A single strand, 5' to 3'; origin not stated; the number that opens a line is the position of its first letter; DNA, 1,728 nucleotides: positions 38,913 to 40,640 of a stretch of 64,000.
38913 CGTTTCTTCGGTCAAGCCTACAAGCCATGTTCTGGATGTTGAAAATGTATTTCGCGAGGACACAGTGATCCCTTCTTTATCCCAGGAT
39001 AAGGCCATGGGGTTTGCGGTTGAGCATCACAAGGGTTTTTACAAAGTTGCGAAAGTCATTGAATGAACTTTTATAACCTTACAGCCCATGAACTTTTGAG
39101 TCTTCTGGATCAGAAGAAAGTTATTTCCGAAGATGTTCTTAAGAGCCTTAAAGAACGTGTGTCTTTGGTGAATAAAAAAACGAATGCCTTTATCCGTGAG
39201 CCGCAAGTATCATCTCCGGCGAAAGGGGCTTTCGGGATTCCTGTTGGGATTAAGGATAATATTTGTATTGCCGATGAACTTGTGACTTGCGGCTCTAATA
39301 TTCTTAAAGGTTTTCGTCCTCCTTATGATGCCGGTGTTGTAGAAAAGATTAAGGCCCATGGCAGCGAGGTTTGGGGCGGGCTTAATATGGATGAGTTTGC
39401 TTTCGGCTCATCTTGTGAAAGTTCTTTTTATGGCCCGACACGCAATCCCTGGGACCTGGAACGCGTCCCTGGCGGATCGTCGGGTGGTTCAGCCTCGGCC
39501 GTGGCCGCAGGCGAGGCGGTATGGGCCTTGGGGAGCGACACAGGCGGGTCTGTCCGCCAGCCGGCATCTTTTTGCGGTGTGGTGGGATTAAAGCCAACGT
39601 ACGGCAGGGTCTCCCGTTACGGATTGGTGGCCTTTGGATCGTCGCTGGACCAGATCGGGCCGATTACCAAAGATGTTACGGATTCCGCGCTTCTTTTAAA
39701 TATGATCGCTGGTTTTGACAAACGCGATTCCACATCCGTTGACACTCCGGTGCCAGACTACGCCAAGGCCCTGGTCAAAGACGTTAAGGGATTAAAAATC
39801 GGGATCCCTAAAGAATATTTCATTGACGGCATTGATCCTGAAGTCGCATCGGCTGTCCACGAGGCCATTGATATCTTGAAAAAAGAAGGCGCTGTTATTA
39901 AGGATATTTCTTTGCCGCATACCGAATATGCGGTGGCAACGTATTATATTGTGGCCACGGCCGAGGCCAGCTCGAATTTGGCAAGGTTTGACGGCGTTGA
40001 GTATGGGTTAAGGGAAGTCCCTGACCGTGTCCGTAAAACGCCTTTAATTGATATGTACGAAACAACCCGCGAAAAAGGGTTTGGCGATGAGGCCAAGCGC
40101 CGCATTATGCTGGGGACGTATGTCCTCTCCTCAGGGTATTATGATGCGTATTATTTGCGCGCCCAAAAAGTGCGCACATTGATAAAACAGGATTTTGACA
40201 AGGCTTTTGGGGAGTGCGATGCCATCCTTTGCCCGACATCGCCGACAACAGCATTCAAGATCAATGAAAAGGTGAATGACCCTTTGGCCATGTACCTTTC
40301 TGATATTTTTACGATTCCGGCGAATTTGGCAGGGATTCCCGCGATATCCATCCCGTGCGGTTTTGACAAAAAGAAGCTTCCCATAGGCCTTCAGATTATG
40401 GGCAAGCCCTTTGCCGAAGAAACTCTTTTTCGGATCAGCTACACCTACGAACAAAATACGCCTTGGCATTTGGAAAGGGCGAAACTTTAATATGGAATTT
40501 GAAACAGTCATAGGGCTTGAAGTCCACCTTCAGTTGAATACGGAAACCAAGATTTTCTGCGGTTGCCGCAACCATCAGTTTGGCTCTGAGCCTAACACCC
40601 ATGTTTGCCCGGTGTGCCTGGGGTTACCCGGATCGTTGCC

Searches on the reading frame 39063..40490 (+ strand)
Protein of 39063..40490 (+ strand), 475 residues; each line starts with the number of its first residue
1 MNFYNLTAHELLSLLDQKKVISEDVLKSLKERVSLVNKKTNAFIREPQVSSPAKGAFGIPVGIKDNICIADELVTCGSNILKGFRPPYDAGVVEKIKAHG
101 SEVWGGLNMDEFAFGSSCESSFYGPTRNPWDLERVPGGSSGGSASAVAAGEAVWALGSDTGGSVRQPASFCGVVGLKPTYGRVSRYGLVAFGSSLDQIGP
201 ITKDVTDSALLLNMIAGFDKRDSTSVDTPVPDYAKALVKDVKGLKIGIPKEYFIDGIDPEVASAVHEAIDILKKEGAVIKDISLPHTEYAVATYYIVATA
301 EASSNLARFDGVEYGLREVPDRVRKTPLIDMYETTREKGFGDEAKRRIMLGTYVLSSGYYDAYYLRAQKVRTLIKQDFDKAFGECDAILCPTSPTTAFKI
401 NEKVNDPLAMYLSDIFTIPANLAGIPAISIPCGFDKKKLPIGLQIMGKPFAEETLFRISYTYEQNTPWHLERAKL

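Call 72: search_protein_families(library=pfam, proteins=[window:39063-40490:+], max_evalue=0.00001)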
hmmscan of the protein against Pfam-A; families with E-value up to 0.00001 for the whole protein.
window:39063-40490:+ (475 aa): 1 family
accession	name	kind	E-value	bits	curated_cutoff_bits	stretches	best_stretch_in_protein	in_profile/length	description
PF01425.27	Amidase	-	1.5e-148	496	27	1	52-455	43-444/445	Amidase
